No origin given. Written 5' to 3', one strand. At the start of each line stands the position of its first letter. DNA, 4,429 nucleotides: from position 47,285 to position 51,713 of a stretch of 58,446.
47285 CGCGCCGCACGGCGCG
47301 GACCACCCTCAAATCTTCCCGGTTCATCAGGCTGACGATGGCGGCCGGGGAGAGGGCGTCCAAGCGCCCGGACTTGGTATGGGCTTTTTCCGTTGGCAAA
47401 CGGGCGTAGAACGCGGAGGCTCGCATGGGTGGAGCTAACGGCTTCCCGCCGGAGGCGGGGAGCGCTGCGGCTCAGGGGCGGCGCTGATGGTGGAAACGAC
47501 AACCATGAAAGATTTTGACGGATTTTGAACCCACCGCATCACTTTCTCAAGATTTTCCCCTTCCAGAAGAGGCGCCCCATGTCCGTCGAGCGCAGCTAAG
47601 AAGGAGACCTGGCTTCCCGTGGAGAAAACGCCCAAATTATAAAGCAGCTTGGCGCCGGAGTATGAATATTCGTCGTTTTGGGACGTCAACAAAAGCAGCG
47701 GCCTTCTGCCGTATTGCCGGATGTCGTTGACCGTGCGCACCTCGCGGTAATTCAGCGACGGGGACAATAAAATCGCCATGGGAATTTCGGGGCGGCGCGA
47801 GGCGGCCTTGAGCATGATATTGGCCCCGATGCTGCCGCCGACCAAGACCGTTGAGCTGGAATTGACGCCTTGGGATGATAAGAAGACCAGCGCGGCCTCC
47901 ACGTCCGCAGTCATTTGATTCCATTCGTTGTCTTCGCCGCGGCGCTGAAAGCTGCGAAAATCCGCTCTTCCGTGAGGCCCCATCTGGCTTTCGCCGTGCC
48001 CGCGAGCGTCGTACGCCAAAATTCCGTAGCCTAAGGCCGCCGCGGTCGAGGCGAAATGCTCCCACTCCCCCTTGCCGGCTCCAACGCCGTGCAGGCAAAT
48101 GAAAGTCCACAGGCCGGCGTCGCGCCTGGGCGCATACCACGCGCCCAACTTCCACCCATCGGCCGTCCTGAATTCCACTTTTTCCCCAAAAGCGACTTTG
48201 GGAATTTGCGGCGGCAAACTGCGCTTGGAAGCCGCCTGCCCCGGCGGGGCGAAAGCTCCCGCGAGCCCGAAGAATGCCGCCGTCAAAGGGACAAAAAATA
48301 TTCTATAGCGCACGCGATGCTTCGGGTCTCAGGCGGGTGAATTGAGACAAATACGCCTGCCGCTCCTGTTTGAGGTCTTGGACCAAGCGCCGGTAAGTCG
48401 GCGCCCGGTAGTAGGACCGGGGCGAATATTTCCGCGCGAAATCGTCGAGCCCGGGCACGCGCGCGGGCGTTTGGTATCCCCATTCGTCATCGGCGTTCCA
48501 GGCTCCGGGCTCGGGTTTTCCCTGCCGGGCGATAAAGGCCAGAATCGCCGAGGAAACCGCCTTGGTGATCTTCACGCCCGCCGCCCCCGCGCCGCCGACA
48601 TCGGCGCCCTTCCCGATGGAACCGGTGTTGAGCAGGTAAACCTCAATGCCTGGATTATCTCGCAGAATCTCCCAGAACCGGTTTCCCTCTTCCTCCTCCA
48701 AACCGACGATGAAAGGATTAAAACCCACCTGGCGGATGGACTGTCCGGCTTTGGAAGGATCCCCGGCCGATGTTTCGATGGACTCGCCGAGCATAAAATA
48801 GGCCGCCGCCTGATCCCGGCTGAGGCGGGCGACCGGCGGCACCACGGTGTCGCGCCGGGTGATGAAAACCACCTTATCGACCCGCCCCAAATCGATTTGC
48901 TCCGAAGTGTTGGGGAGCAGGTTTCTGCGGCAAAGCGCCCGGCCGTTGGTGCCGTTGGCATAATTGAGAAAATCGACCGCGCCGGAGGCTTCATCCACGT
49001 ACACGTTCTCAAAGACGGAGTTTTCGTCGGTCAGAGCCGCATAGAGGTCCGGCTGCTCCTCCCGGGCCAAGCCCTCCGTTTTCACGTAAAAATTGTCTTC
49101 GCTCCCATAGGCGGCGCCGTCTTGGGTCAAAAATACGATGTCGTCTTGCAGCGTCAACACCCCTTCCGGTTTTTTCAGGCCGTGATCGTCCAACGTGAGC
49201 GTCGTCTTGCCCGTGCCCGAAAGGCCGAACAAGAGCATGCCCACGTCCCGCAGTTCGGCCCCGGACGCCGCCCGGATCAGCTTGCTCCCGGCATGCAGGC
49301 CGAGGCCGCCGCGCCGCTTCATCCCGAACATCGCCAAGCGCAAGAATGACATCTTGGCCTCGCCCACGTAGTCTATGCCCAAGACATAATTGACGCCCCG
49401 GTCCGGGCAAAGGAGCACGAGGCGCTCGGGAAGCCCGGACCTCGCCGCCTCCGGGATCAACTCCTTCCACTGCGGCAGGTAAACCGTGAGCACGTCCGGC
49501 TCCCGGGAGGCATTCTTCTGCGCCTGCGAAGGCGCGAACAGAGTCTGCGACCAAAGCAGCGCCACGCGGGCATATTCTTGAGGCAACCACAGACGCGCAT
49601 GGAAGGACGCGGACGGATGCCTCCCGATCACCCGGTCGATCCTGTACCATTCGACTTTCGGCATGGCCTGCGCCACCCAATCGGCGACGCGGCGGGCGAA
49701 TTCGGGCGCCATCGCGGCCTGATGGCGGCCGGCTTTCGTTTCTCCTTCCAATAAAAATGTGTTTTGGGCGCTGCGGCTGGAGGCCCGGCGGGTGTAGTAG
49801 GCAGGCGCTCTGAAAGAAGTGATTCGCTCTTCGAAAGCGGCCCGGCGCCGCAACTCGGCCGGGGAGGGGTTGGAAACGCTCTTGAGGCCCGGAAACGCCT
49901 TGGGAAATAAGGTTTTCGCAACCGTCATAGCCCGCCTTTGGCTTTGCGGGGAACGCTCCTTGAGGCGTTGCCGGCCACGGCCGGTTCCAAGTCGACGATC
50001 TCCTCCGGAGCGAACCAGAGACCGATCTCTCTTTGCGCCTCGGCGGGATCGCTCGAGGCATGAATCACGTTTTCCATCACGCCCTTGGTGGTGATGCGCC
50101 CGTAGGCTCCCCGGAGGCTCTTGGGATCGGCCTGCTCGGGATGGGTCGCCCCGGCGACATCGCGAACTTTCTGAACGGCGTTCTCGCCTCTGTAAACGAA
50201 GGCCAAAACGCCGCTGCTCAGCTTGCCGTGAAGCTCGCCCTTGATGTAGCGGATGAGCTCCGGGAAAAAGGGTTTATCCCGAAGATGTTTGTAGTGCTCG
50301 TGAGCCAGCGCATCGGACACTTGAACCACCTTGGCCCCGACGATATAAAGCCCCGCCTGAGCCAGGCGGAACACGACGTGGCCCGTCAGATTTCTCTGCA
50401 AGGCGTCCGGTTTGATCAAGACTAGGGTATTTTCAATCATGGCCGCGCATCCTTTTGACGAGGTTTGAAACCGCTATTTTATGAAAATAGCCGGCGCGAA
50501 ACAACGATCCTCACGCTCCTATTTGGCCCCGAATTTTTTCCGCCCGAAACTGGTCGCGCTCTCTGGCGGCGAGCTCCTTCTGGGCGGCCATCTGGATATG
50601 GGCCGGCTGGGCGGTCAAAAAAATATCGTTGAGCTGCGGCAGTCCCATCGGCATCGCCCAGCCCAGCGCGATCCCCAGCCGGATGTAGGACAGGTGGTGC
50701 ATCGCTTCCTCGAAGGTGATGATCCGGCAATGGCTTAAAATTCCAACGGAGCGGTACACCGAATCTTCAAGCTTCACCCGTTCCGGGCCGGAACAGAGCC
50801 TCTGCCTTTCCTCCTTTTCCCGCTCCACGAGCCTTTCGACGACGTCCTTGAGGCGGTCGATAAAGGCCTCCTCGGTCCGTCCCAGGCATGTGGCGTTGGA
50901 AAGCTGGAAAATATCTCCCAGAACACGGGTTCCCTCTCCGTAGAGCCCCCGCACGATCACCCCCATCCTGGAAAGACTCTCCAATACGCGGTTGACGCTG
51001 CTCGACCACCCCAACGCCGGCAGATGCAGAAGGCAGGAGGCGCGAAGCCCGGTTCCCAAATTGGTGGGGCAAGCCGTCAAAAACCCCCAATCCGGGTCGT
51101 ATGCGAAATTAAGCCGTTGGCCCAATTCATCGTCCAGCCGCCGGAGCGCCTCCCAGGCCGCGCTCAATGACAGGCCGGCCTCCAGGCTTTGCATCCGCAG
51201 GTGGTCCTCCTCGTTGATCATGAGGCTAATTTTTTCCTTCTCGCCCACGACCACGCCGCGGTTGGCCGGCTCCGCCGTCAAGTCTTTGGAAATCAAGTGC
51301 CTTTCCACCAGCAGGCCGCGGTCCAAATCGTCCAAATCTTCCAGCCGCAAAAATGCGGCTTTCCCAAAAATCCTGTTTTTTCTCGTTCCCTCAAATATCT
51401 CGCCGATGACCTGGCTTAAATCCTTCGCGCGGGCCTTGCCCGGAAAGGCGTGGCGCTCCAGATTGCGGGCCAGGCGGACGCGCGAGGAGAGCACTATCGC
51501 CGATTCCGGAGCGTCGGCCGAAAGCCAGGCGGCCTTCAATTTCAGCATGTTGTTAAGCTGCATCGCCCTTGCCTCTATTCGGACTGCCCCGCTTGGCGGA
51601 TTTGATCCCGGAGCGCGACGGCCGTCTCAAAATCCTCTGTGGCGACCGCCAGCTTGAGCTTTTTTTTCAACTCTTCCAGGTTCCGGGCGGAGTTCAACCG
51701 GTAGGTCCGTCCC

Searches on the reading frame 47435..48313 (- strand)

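Call 96: search_protein_families(library=pfam, proteins=[window:47435-48313:-], max_evalue=0.001)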
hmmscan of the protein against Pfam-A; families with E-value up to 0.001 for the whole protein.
window:47435-48313:- (292 aa): 4 families
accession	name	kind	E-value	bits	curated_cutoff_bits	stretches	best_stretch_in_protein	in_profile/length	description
PF12146.15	Hydrolase_4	-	3.4e-16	59.7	27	1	71-195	7-119/239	Serine aminopeptidase, S33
PF00561.26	Abhydrolase_1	-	1.5e-12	48.1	25.8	1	71-186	3-108/245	alpha/beta hydrolase fold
PF12697.13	Abhydrolase_6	-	1e-11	46.3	26.3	1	72-217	2-121/217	Alpha/beta hydrolase family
PF05448.18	AXE1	-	0.00054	19.3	21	1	45-197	58-221/321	Acetyl xylan esterase (AXE1)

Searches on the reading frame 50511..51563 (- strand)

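Call 96: search_protein_families(library=pfam, proteins=[window:50511-51563:-], max_evalue=0.001)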
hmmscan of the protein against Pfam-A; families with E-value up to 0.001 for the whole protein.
window:50511-51563:- (350 aa): 1 family
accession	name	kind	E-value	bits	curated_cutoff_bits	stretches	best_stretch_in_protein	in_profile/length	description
PF00217.24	ATP-gua_Ptrans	-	3.8e-62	209.7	22.4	1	66-251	16-202/203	ATP:guanido phosphotransferase, C-terminal catalytic domain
